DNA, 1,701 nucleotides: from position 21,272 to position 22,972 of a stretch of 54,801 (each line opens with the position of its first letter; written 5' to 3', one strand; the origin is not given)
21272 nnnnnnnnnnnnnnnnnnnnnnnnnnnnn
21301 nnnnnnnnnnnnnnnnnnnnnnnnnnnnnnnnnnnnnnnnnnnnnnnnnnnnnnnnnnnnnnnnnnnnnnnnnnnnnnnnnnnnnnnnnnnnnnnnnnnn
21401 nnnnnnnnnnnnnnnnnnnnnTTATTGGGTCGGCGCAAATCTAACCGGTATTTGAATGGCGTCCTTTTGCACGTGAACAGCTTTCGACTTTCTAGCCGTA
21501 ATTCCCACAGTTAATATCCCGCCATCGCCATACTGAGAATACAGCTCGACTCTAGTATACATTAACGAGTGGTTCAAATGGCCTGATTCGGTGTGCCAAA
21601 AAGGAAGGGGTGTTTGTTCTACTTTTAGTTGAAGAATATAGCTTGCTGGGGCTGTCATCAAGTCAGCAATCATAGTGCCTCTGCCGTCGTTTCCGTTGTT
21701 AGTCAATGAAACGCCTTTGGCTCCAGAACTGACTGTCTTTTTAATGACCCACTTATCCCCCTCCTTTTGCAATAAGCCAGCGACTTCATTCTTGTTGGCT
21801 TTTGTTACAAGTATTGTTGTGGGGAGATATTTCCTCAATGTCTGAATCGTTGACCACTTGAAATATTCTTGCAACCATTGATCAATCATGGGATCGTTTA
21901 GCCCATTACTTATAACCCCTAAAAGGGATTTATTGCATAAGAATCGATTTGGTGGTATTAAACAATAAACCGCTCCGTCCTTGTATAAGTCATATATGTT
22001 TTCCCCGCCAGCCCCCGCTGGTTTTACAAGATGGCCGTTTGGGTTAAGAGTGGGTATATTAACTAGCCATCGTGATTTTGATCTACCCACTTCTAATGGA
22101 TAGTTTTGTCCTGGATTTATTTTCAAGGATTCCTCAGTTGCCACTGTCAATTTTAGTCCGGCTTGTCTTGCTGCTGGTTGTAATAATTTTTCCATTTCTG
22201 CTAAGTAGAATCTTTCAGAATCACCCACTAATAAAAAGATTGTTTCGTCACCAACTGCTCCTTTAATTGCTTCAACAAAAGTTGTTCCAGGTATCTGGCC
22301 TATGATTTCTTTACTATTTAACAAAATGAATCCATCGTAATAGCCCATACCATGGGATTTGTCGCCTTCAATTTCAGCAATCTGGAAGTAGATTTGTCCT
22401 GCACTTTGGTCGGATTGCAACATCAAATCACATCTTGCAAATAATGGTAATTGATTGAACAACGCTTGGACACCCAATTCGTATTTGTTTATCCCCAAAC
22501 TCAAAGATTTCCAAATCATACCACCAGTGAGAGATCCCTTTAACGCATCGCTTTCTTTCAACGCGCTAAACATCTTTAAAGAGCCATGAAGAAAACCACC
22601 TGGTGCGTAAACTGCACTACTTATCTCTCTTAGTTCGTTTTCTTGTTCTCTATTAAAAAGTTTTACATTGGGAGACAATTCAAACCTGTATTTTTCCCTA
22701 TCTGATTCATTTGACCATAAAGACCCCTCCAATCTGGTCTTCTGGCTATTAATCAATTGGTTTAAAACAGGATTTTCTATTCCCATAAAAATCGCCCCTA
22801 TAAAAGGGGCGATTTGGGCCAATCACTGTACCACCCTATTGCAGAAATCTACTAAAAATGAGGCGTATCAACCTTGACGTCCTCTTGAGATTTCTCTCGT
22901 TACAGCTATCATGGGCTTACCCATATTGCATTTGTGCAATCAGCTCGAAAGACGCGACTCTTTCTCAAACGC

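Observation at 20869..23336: AT-rich islet encoding a histidine phosphatase, a 466-aa ATP-grasp-like enzyme and two small TM peptides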

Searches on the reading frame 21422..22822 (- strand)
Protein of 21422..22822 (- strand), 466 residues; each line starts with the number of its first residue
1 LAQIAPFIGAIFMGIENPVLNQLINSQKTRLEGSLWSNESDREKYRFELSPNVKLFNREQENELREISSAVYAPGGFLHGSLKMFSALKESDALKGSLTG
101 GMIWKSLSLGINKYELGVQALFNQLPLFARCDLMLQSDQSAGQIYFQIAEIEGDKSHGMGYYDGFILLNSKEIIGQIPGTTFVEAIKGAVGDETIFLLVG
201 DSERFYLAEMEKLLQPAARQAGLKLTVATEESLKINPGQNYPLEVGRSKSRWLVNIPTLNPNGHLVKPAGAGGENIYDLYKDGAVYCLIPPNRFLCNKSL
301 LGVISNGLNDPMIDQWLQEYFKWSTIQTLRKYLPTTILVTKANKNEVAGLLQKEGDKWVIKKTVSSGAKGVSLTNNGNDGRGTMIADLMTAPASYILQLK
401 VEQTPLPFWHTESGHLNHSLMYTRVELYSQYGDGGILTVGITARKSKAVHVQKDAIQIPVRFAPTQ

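Call 3: search_protein_families(library=pfam, proteins=[window:21422-22822:-], max_evalue=1)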
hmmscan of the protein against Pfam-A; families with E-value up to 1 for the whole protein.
window:21422-22822:- (466 aa): 1 family
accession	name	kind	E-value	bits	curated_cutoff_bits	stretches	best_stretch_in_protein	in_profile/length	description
PF21070.2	IcmF_helical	-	0.024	15.3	24.1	1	329-366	40-78/106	Type VI secretion protein IcmF helical domain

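Call 4: search_protein_families(library=ncbifam, proteins=[window:21422-22822:-], max_evalue=1)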
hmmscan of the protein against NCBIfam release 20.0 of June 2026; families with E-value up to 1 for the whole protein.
window:21422-22822:- (466 aa): 0 families

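Call 5: find_homologous_proteins(query=window:21422-22822:-)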
Query window:21422-22822:- (466 aa): 12 proteins with E <= 0.001 among 7631 candidates.
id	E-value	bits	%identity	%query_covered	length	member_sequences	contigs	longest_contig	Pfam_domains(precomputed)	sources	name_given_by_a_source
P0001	6.9e-292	986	96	97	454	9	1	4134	-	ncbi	-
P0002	1.0e-149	518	56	96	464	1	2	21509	-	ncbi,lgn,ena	-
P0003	9.7e-148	511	54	95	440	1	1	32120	-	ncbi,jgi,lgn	jgi:hypothetical protein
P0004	1.0e-145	504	55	95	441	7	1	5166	-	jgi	-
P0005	5.1e-144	499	55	95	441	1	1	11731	-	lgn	-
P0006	3.0e-85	305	39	94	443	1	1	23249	-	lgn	-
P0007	3.8e-80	288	38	94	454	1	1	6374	-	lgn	-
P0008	2.5e-70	256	37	96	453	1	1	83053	-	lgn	-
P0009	5.8e-57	212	33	95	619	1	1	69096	-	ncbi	-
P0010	2.5e-49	187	36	69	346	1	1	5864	-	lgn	-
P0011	1.2e-7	49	28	76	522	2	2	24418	-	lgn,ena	-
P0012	8.0e-4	37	23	99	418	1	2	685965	-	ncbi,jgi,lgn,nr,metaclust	ncbi:MAG: hypothetical protein AB199_03790 [Parcubacteria bacterium C7867-004]|nr:MAG: hypothetical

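Call 7: search_solved_structures(query=window:21422-22822:-, max_evalue=10, show_alignments=2)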
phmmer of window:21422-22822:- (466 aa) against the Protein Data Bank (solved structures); distinct sequences matched with E-value up to 10: 0.

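Call 13: find_encoding_contigs(protein=P0003, flank=6000, max_places=3)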
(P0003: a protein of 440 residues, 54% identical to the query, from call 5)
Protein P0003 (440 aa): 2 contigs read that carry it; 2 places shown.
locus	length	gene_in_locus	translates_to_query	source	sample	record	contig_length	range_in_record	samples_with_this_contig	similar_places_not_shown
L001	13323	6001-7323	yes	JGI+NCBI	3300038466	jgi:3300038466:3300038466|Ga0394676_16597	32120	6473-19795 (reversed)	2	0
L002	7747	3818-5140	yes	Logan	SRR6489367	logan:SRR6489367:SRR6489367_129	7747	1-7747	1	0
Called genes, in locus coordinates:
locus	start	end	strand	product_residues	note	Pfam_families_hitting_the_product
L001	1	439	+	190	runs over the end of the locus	PF05148:Methyltransf_8 (weak), PF08241:Methyltransf_11, PF13489:Methyltransf_23, PF13649:Methyltransf_25 (weak), PF13847:Methyltransf_31 (weak)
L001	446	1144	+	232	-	-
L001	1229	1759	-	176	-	-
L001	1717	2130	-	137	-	PF00239:Resolvase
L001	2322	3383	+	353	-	PF05875:Ceramidase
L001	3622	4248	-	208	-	PF02517:Rce1-like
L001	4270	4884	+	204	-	PF00300:His_Phos_1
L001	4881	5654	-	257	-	PF08282:Hydrolase_3 (weak)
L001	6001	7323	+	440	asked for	-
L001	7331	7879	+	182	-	PF00300:His_Phos_1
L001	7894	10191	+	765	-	PF03483:B3_4, PF00750:tRNA-synt_1d, PF05746:DALR_1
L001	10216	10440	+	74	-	-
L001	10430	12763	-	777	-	PF02190:LON_substr_bdg, PF00004:AAA, PF07728:AAA_5 (weak), PF22667:Lon_lid, PF05362:Lon_C, PF13541:ChlI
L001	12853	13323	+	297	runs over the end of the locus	PF00350:Dynamin_N (faint), PF01926:MMR_HSR1, PF02421:FeoB_N, PF04548:AIG1 (weak), PF00009:GTP_EFTU, PF07650:KH_2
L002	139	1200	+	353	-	PF05875:Ceramidase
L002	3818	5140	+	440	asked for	-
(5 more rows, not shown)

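Call 14: find_encoding_contigs(protein=P0002, flank=6000, max_places=3)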
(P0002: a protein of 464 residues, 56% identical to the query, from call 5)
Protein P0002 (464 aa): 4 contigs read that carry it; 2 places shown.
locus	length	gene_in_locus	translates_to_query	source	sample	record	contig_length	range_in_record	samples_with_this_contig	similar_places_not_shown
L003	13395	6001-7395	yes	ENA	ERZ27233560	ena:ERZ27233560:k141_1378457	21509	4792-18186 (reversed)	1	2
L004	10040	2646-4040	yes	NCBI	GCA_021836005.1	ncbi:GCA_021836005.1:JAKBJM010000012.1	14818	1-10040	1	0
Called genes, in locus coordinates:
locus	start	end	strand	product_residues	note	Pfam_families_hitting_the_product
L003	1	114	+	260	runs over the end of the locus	-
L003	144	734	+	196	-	-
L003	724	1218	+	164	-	PF00213:OSCP (weak)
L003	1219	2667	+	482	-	PF00006:ATP-synt_ab, PF00306:ATP-synt_ab_C (weak)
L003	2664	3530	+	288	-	PF00231:ATP-synt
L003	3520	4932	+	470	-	PF00006:ATP-synt_ab, PF22919:ATP-synt_VA_C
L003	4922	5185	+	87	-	PF02823:ATP-synt_DE_N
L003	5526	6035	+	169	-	PF00583:Acetyltransf_1 (weak)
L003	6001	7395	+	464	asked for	-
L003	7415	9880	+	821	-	PF03483:B3_4, PF03485:Arg_tRNA_synt_N, PF00750:tRNA-synt_1d, PF05746:DALR_1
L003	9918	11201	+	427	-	PF00675:Peptidase_M16, PF05193:Peptidase_M16_C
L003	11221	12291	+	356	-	PF00406:ADK (faint)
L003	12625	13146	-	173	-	-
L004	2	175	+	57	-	?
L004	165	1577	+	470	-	PF00006:ATP-synt_ab, PF22919:ATP-synt_VA_C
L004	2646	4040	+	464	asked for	-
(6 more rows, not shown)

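Call 15: find_encoding_contigs(protein=P0008, flank=6000, max_places=2)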
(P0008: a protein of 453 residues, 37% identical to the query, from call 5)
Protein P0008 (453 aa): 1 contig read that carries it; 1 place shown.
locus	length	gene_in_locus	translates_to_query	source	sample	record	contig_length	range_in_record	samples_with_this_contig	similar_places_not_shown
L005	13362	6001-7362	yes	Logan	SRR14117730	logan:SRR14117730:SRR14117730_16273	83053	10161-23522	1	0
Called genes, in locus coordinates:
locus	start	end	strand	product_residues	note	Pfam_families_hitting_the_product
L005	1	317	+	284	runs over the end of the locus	PF01040:UbiA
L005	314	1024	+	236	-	PF00535:Glycos_transf_2, PF10111:Glyco_tranf_2_2, PF13641:Glyco_tranf_2_3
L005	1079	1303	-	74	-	-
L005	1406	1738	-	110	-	PF00050:Kazal_1, PF07648:Kazal_2 (weak)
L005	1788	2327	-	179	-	PF01931:NTPase_I-T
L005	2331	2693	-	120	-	-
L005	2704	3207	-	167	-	PF13473:Cupredoxin_1, PF07731:Cu-oxidase_2 (faint), PF00127:Copper-bind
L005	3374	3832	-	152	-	-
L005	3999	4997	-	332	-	PF00512:HisKA, PF02518:HATPase_c, PF13589:HATPase_c_3 (weak)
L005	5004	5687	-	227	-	PF00072:Response_reg, PF00486:Trans_reg_C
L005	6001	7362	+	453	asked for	-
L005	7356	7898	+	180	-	PF00300:His_Phos_1 (weak)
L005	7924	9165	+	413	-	PF13393:tRNA-synt_His, PF00587:tRNA-synt_2b, PF03129:HGTP_anticodon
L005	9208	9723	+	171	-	-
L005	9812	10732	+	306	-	PF01368:DHH, PF02833:DHHA2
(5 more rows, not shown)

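Call 16: find_encoding_contigs(protein=P0009, flank=6000, max_places=2)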
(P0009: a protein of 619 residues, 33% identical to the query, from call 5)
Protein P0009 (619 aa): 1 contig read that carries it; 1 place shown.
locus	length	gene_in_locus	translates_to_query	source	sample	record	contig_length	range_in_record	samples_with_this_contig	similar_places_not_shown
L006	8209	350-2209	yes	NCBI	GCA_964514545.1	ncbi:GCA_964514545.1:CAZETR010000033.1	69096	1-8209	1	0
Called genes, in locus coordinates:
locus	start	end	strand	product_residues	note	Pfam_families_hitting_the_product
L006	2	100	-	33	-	?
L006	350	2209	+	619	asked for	-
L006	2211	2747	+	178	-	PF00300:His_Phos_1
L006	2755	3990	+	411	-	PF00152:tRNA-synt_2, PF13393:tRNA-synt_His, PF00587:tRNA-synt_2b (weak), PF03129:HGTP_anticodon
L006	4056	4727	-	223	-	-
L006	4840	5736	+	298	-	PF00892:EamA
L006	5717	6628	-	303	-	PF03462:PCRF, PF00472:RF-1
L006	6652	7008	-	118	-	PF01197:Ribosomal_L31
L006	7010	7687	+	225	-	-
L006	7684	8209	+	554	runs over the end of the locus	PF13231:PMT_2 (weak)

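Call 17: find_encoding_contigs(protein=P0006, flank=6000, max_places=2)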
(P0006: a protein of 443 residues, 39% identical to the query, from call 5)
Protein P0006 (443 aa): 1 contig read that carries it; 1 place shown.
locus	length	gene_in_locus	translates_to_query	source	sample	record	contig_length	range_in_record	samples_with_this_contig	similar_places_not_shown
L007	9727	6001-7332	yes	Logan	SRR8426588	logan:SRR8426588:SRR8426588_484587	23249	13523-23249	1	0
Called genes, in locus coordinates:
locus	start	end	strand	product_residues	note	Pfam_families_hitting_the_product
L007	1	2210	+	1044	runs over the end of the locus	PF25275:Golvesin_C, PF12245:Big_3_2 (faint), PF13287:Fn3_assoc (weak), PF13290:CHB_HEX_C_1, PF17957:Big_7, PF16656:Pur_ac_phosph_N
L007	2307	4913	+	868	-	PF00521:DNA_topoisoIV, PF03989:DNA_gyraseA_C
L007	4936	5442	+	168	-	-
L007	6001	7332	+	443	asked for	-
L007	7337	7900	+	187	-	PF00300:His_Phos_1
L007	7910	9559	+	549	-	PF03485:Arg_tRNA_synt_N, PF00750:tRNA-synt_1d, PF05746:DALR_1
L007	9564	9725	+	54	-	?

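Call 23: predict_structure(alignment_id=A2)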
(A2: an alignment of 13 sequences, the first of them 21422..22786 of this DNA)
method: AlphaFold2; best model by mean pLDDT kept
length: 454 residues; sequences in the alignment: 13
mean_pLDDT: 83.0   pTM: 0.85
mean pLDDT of the five models: 83.0, 81.3, 80.0, 80.1, 68.6
residues with pLDDT >= 90: 204; 70-90: 180; 50-70: 46; < 50: 24
segments of 3 or more residues with pLDDT < 50: 1-3, 154-168
pLDDT, mean of each block of 10 residues (from residue 1): 67 83 77 80 88 93 93 95 94 93 90 83 68 85 62 43 40 79 91 81 81 92 94 96 89 83 93 88 93 96 95 95 95 94 90 68 60 91 92 86 86 84 78 66 76 60
secondary structure, 60 per line:
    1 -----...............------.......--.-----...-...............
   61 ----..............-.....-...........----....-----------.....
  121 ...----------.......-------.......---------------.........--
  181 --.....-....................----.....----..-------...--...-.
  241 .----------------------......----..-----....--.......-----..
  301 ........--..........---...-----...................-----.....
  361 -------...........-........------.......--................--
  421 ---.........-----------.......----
elements in order: H6-20 H27-33 E42-44 H46-60 H65-78 H80-84 H86-96 H101-104 E116-123 E134-140 H148-154 H170-178 E183-187 H189-208 E213-217 E231-233 E236-238 H264-269 H281-284 H287-293 H299-308 H311-320 E324-326 H332-345 E346-350 H368-378 E383-387 E394-400 E403-418 E424-432 E444-450

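Call 26: search_protein_representatives(protein=window:21422-22822:-)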
Query: 466 residues. Proteins with E-value up to 0.001 (for the whole library): 147; up to 1e-10: 82; up to 1e-30: 13. The best 147 are listed.
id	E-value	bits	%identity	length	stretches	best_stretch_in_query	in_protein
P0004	3.2e-146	504.3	56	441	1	22-462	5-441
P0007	1.2e-80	288.2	39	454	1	21-462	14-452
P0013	1.2e-66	242.0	39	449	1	34-462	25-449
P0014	2.0e-66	241.3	41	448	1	35-463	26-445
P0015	1.6e-59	218.6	39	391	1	72-461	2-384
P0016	1.8e-59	218.4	36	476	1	23-462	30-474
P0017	1.6e-57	211.9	35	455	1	34-462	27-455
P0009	1.8e-57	211.8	36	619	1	24-462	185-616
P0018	2.0e-52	195.2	33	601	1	18-462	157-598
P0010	8.0e-50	186.6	36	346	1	22-342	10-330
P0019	6.7e-46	173.6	100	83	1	384-466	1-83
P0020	2.0e-33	132.6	31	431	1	31-459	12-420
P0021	2.9e-31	125.4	34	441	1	28-458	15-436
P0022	3.5e-29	118.5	27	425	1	24-458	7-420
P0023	1.5e-28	116.4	33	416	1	34-458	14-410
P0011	3.8e-08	49.2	35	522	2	322-459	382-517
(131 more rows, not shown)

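Call 27: fold_search(model_id=the predicted structure, library=pdb)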
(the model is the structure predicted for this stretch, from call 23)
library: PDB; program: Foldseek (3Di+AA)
matches with E <= 10: 495; with E <= 0.001: 52
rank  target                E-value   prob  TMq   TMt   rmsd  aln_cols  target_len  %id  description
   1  8fbz_A                5.2e-15  1.00  0.51  0.51   8.8       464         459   12  Crystal Structure of apo human Glutathione Synthetase Y270E (released 2024-05-08)
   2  8fbz_B                1.9e-14  1.00  0.56  0.56   7.6       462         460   11  Crystal Structure of apo human Glutathione Synthetase Y270E (released 2024-05-08)
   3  3kal_A                2.1e-14  1.00  0.52  0.50   8.4       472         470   13  Structure of homoglutathione synthetase from Glycine max in closed conformation with homoglutathione, ADP, a sulfate i (released 2009-12-22)
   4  3kal_B                5.4e-14  1.00  0.52  0.50   8.4       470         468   14  Structure of homoglutathione synthetase from Glycine max in closed conformation with homoglutathione, ADP, a sulfate i (released 2009-12-22)
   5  1m0w_A                6.5e-14  1.00  0.49  0.47   9.3       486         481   13  Yeast Glutathione Synthase Bound to gamma-glutamyl-cysteine, AMP-PNP and 2 Magnesium Ions (released 2002-12-11)
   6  2hgs                  3.2e-13  1.00  0.48  0.46   9.2       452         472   11  HUMAN GLUTATHIONE SYNTHETASE (released 1999-06-22)
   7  5oeu_A                4.5e-13  1.00  0.48  0.47   9.4       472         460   11  The structure of a glutathione synthetase like-effector (GSS22) from Globodera pallida in ADP-bound closed conformatio (released 2018-04-25)
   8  2wyo_A                5.4e-13  1.00  0.46  0.41  11.7       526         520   11  Trypanosoma brucei glutathione synthetase (released 2010-01-19)
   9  5oes_E                7.2e-13  1.00  0.54  0.55   7.9       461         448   13  The structure of a glutathione synthetase (StGSS1) from Solanum tuberosum in ADP and y-EC bound closed conformation. (released 2018-04-25)
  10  3kaj_B                1.4e-12  1.00  0.47  0.48   9.7       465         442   13  Apoenzyme structure of homoglutathione synthetase from Glycine max in open conformation (released 2009-12-22)
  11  5oev_A                1.8e-12  1.00  0.47  0.47   9.3       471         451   11  The structure of a glutathione synthetase like-effector (GSS22) from Globodera pallida in apoform. (released 2018-04-25)
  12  3kak_A                1.8e-12  1.00  0.43  0.44  10.2       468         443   13  Structure of homoglutathione synthetase from Glycine max in open conformation with gamma-glutamyl-cysteine bound. (released 2009-12-22)
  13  1m0w_B                2.2e-12  1.00  0.48  0.45   9.4       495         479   13  Yeast Glutathione Synthase Bound to gamma-glutamyl-cysteine, AMP-PNP and 2 Magnesium Ions (released 2002-12-11)
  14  5oes_F                3.5e-12  1.00  0.52  0.53   8.5       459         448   13  The structure of a glutathione synthetase (StGSS1) from Solanum tuberosum in ADP and y-EC bound closed conformation. (released 2018-04-25)
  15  5oes_A                5.0e-12  1.00  0.50  0.51   8.8       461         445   13  The structure of a glutathione synthetase (StGSS1) from Solanum tuberosum in ADP and y-EC bound closed conformation. (released 2018-04-25)
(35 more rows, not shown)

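Call 35: find_related_loci(query=A2, collection=genome_contigs, flank=5000)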
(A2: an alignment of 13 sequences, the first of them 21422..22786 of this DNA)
Query A2 (454 aa) in genome_contigs; peptide patterns used: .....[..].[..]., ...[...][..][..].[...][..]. (x = any residue, [..] = any of these).
63 stretches matched a pattern; 18 encode a relative of the query (tblastn E <= 1e-3); 18 distinct loci.
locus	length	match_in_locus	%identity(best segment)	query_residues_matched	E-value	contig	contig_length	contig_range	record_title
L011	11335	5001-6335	56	6-451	4e-156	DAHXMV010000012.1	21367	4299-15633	MAG TPA_asm: Candidatus Amesbacteria bacterium isolate clean1627 NODE_12_length_21367_cov_11.610240, whole genome shotgu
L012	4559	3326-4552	53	10-421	4e-143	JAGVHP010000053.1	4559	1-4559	MAG: Candidatus Shapirobacteria bacterium isolate DeMMO2_35 c_000000090097, whole genome shotgun sequence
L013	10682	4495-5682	29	23-446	4e-38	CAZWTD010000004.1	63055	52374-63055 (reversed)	MAG TPA_asm: uncultured Gammaproteobacteria bacterium isolate binchicken_co115_111 genome assembly, contig: NODE_871_len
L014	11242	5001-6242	30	15-446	3e-36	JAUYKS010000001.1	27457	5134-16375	MAG: bacterium isolate C24_metabat.bin.208 C24_k141_146825, whole genome shotgun sequence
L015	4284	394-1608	28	15-446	3e-36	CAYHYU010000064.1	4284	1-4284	MAG TPA_asm: uncultured Gammaproteobacteria bacterium isolate ERP119705_co15_619 genome assembly, contig: NODE_28772_len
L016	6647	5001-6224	27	20-446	8e-35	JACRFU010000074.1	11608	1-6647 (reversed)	MAG: Candidatus Magasanikbacteria bacterium isolate NC_groundwater_1733_Pr3_B-0.1um_45_36 SR-2_scaffold_141_4170182, who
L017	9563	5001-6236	27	23-452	1e-34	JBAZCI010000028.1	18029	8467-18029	MAG: Patescibacteria group bacterium isolate SO_2017_GW1_133 NODE_11790_length_18029_cov_1.557926_OW334_2017, whole geno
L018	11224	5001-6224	28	19-446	4e-34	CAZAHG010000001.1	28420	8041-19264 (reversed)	MAG TPA_asm: uncultured Candidatus Saccharibacteria bacterium isolate SRP050083_co1_445 genome assembly, contig: NODE_57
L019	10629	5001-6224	27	15-446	8e-34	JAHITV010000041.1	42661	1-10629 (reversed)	MAG: Patescibacteria group bacterium isolate MM_PC_MetaG.mb.225 MM_PC_MetaG.mb.225_k141_1809070, whole genome shotgun se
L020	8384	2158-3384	27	19-446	3e-36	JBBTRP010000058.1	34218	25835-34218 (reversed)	MAG: Patescibacteria group bacterium isolate H52-bin089_1 H52_bin089_1_000000000058, whole genome shotgun sequence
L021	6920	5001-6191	25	32-446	5e-29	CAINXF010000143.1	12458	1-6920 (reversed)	MAG: Candidatus Kerfeldbacteria bacterium isolate AlinenSediments_bin-3800 genome assembly, contig: bin-3800:143/211, wh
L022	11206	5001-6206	28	23-444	8e-28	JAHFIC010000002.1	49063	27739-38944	MAG: Candidatus Magasanikiibacteriota bacterium isolate nzgw353 NODE_409_length_49064_cov_2.946979, whole genome shotgun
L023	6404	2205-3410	27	23-446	1e-27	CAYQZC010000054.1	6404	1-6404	MAG TPA_asm: uncultured Pseudomonadales bacterium isolate SRP292972_co1_124 genome assembly, contig: NODE_4904_length_64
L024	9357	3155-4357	27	20-446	1e-33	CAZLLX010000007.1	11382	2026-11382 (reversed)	MAG TPA_asm: uncultured Candidatus Saccharibacteria bacterium isolate SRP135725_co3_23 genome assembly, contig: NODE_659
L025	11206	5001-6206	25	20-446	2e-26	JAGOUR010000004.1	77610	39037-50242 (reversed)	MAG: Candidatus Paceibacterota bacterium isolate Gw_Eff_bin_515 Gw_Eff_423_length_77610_cov_7.780055, whole genome shotg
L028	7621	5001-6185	23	31-448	2e-15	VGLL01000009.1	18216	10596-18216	MAG: Candidatus Shapirobacteria bacterium isolate K_DeepCast_150m_m1_139 K_DeepCast_150m_m1_139_Ga0194126_10005690, whol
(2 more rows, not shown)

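Call 43: search_protein_families(library=pfam, proteins=[L028:6292-6768:+, L028:6812-7465:+, L028:4869-6197:+, L003:5526-6035:+, L016:4890-6242:+, L013:4453-5703:+, L025:4971-6224:+], max_evalue=0.1)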
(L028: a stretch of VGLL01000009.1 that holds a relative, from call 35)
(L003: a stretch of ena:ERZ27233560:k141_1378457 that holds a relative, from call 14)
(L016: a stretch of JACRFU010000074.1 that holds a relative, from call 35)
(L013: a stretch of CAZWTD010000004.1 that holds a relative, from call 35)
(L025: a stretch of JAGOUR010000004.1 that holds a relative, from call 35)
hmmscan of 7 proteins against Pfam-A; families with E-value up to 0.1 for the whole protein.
L028:6292-6768:+ (158 aa): 1 family
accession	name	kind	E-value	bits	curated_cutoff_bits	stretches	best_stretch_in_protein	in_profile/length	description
PF04073.20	tRNA_edit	-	5.1e-20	72.2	25.5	1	33-142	4-117/123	Aminoacyl-tRNA editing domain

L028:6812-7465:+ (217 aa): 2 families
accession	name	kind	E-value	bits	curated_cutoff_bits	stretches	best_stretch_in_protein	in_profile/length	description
PF01936.24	NYN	-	5.3e-20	72.8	24.2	1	13-194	5-143/145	NYN domain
PF17930.7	LpxI_N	-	0.022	15.1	25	0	31-49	53-71/129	LpxI N-terminal domain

L028:4869-6197:+ (442 aa): 0 families

L003:5526-6035:+ (169 aa): 3 families
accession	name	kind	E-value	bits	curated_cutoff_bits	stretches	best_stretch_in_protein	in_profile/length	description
PF00583.31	Acetyltransf_1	-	3.4e-07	31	20.7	1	38-102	26-91/116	Acetyltransferase (GNAT) family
PF08445.16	FR47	-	0.0074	16.7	22.1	1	60-112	11-61/86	FR47-like protein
PF13508.13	Acetyltransf_7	-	0.0077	17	27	1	45-89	3-47/84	Acetyltransferase (GNAT) domain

L016:4890-6242:+ (450 aa): 0 families

L013:4453-5703:+ (416 aa): 0 families

L025:4971-6224:+ (417 aa): 0 families

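Call 47: find_encoding_contigs(protein=P0001, flank=6000, max_places=4)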
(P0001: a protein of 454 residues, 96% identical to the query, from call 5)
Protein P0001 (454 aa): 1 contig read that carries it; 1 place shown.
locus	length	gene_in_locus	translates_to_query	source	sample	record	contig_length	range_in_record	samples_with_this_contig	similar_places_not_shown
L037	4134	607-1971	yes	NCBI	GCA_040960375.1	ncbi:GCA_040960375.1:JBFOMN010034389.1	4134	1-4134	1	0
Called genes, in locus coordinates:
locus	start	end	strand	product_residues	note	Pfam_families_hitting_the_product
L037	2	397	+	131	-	?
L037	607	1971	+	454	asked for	-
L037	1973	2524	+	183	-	PF00300:His_Phos_1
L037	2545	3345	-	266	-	PF00535:Glycos_transf_2, PF10111:Glyco_tranf_2_2, PF13641:Glyco_tranf_2_3, PF02709:Glyco_transf_7C (weak)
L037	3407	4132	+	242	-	?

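Call 48: find_encoding_contigs(protein=P0007, flank=6000, max_places=2)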
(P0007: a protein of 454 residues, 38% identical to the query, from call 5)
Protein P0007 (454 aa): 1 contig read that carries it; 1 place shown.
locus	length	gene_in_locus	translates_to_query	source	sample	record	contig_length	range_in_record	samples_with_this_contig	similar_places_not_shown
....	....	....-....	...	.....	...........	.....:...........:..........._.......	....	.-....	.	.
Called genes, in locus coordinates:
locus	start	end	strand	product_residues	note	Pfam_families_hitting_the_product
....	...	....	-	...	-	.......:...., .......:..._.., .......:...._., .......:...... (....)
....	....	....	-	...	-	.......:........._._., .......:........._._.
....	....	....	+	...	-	-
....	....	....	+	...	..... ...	-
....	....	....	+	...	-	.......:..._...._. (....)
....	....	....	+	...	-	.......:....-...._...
